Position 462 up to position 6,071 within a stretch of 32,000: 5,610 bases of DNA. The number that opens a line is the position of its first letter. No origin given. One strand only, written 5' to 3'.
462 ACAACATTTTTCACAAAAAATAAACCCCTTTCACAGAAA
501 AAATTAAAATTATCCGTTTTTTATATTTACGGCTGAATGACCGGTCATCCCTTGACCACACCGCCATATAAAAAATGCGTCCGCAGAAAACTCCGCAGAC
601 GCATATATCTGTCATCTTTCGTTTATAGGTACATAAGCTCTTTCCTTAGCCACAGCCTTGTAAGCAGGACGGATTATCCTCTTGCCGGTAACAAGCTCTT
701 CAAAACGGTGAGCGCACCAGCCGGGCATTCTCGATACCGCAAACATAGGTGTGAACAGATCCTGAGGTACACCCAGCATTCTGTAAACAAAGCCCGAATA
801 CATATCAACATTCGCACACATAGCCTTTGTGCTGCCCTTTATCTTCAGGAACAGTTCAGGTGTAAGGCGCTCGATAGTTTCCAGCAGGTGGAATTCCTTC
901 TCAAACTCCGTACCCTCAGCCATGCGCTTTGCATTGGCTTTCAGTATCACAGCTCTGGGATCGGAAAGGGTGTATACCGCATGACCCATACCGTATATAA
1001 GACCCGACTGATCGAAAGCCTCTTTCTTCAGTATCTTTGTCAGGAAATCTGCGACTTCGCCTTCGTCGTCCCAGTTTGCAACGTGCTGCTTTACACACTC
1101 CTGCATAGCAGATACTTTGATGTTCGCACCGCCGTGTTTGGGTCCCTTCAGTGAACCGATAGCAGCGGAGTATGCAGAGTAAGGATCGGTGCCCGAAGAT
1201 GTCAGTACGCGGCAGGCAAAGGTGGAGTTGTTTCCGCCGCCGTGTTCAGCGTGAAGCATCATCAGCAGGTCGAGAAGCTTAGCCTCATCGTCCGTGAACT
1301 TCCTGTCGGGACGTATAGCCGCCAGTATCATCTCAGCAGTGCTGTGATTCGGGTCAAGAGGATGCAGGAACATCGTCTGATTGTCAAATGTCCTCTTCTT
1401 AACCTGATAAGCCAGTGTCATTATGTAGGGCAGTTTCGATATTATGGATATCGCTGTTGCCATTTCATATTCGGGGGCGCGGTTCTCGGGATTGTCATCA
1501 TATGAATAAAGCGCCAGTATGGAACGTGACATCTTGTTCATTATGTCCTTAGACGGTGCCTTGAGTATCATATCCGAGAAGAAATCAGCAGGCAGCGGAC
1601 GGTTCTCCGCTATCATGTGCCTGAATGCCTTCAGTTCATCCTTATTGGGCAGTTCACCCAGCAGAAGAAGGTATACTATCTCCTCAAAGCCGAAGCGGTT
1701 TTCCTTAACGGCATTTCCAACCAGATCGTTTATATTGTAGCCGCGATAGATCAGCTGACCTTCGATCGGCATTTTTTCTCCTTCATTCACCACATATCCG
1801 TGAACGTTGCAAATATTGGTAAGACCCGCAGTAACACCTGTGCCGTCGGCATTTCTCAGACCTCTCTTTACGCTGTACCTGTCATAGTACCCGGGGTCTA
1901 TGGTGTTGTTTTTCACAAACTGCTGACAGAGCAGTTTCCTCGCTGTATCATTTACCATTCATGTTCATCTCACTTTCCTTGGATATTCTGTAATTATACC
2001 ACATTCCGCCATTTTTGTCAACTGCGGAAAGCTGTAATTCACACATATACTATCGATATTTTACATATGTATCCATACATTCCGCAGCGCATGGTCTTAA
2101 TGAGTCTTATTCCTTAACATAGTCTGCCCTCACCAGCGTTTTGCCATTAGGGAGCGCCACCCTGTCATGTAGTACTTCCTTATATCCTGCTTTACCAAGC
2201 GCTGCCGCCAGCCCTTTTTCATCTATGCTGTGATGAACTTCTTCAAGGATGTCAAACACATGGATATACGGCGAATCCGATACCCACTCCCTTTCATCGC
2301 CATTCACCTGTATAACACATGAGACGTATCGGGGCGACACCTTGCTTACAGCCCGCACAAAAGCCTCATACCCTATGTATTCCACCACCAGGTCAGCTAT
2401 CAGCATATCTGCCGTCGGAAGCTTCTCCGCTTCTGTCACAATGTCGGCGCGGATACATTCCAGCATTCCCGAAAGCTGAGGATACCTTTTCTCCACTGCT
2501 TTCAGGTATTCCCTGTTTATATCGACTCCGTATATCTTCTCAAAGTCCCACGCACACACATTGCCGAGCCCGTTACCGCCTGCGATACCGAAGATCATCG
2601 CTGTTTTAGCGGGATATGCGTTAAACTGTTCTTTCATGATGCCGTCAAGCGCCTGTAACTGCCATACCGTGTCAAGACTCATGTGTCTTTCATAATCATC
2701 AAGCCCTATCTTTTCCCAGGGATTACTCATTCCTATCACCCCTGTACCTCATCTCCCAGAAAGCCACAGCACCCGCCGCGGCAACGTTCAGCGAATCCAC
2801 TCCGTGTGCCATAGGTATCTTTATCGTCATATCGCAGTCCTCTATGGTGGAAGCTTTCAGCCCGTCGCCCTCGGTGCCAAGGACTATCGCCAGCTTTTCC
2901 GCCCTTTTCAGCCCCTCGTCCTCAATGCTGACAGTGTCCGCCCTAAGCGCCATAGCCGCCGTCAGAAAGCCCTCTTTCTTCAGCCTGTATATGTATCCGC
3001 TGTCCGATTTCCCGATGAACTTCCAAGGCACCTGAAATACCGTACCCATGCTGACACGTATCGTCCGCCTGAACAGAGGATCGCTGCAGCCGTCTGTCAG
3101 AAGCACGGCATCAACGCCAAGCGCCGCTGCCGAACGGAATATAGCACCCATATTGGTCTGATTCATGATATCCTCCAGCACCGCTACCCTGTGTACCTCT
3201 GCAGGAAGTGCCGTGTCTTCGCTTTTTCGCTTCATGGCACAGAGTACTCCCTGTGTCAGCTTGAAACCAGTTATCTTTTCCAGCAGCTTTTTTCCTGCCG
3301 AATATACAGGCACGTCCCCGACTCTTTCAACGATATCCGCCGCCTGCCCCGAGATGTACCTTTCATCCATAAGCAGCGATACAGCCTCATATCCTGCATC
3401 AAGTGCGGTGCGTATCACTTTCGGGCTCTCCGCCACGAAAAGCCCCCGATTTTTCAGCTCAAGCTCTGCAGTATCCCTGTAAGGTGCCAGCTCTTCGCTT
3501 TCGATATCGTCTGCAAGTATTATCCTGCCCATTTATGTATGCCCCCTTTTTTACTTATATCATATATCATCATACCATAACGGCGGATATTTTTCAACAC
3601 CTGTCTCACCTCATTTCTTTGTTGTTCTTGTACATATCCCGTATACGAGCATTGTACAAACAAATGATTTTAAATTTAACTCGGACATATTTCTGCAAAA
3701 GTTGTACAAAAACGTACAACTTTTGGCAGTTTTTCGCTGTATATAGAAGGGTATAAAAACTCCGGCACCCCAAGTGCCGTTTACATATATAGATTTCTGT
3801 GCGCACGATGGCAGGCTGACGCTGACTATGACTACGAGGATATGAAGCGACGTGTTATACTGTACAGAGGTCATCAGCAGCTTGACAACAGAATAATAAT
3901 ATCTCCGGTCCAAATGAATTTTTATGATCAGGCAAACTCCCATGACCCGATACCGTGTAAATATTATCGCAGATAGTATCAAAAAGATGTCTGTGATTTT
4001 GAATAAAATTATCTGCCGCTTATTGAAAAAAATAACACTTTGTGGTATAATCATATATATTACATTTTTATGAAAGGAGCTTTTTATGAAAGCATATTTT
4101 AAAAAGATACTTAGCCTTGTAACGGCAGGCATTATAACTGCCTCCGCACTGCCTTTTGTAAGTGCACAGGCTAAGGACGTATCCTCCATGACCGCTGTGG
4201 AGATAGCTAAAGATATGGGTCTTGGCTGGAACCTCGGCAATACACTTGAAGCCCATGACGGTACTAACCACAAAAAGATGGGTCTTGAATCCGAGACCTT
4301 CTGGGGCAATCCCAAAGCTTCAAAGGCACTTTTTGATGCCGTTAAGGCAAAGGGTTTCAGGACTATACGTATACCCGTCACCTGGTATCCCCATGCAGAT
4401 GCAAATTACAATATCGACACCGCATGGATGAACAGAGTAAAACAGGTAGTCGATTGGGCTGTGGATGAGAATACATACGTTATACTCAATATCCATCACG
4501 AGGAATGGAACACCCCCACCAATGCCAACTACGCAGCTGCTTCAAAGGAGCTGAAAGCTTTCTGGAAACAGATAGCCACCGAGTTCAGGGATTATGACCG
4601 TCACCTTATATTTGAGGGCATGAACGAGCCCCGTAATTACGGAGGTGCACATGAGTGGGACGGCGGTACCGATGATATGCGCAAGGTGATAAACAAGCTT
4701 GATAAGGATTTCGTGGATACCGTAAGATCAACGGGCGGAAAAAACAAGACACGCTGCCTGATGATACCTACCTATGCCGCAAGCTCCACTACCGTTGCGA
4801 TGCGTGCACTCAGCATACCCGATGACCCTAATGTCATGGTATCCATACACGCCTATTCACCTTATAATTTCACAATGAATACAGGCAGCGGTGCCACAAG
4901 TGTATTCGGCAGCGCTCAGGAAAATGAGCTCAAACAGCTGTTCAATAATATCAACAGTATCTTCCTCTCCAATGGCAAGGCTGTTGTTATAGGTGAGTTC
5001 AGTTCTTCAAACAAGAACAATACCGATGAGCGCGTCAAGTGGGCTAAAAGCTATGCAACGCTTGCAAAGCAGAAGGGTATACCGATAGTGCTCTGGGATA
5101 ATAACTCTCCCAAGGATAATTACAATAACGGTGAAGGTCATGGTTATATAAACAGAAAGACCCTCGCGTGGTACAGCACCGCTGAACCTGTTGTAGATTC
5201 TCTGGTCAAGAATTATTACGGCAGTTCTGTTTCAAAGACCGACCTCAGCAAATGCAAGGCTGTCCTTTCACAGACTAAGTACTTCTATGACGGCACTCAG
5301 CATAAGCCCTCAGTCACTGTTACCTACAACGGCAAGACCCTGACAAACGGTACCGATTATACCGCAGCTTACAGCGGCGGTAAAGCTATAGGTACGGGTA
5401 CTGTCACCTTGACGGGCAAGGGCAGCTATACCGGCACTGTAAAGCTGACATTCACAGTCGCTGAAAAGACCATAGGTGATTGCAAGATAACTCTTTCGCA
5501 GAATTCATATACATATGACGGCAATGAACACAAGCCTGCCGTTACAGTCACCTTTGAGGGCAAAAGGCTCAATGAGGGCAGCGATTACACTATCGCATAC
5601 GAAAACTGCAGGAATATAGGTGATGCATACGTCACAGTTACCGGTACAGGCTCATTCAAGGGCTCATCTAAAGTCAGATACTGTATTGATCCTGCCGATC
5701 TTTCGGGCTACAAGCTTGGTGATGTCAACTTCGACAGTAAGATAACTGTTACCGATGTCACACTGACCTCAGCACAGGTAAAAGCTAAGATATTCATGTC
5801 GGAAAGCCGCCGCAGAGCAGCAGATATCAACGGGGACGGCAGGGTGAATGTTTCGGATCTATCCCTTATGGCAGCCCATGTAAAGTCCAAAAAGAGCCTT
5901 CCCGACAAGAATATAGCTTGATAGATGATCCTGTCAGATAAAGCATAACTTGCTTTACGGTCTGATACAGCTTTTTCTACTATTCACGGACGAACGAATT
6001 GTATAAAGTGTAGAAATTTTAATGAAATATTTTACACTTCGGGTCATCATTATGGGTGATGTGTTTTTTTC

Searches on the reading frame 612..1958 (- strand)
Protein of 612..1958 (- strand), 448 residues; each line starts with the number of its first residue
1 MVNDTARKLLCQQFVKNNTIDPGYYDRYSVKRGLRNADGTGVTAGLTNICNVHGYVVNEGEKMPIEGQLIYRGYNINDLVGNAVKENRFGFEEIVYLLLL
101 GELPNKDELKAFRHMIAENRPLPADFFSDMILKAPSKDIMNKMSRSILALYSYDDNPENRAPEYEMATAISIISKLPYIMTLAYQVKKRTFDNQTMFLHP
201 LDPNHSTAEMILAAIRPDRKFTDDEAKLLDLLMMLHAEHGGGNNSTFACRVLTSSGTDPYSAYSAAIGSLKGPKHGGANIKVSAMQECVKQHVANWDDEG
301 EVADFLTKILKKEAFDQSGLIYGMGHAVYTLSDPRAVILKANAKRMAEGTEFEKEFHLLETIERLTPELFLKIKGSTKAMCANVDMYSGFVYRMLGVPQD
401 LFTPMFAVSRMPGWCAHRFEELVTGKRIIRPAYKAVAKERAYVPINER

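Call 92: search_protein_families(library=pfam, proteins=[window:612-1958:-], max_evalue=0.00001)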
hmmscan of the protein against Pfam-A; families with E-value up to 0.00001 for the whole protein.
window:612-1958:- (448 aa): 1 family
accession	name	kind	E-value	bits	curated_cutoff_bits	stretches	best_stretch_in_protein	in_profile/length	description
PF00285.26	Citrate_synt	-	1.5e-113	379.9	27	1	40-432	3-357/357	Citrate synthase, C-terminal domain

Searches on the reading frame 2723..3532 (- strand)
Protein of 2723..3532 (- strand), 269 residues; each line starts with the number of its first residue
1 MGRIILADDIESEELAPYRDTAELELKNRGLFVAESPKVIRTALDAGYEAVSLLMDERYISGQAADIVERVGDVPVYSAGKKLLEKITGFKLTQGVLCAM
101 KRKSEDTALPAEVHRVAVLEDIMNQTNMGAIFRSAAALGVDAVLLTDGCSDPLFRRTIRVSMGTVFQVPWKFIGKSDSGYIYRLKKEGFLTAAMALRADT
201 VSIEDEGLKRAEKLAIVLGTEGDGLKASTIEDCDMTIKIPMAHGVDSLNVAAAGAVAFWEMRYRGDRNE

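Call 92: search_protein_families(library=pfam, proteins=[window:2723-3532:-], max_evalue=0.00001)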
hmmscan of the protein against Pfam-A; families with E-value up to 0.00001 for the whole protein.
window:2723-3532:- (269 aa): 1 family
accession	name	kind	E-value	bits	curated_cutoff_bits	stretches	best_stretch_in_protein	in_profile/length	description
PF00588.24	SpoU_methylase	-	1.3e-32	113.3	29.7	1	116-258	3-141/142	SpoU rRNA Methylase family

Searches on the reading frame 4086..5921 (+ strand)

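Call 92: search_protein_families(library=pfam, proteins=[window:4086-5921:+], max_evalue=0.00001)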
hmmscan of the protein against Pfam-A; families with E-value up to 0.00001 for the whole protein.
window:4086-5921:+ (611 aa): 3 families
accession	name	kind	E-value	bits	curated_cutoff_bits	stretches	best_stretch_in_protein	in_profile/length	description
PF00150.24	Cellulase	-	1.3e-67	228.6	23.5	1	69-341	13-270/272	Cellulase (glycosyl hydrolase family 5)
PF00404.24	Dockerin_1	-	5.6e-11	42.9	22.9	1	544-598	1-55/57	Dockerin type I domain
PF20623.4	Sgo0707_N2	-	7.4e-06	25.9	27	0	409-445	57-89/141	Sgo0707 N2 domain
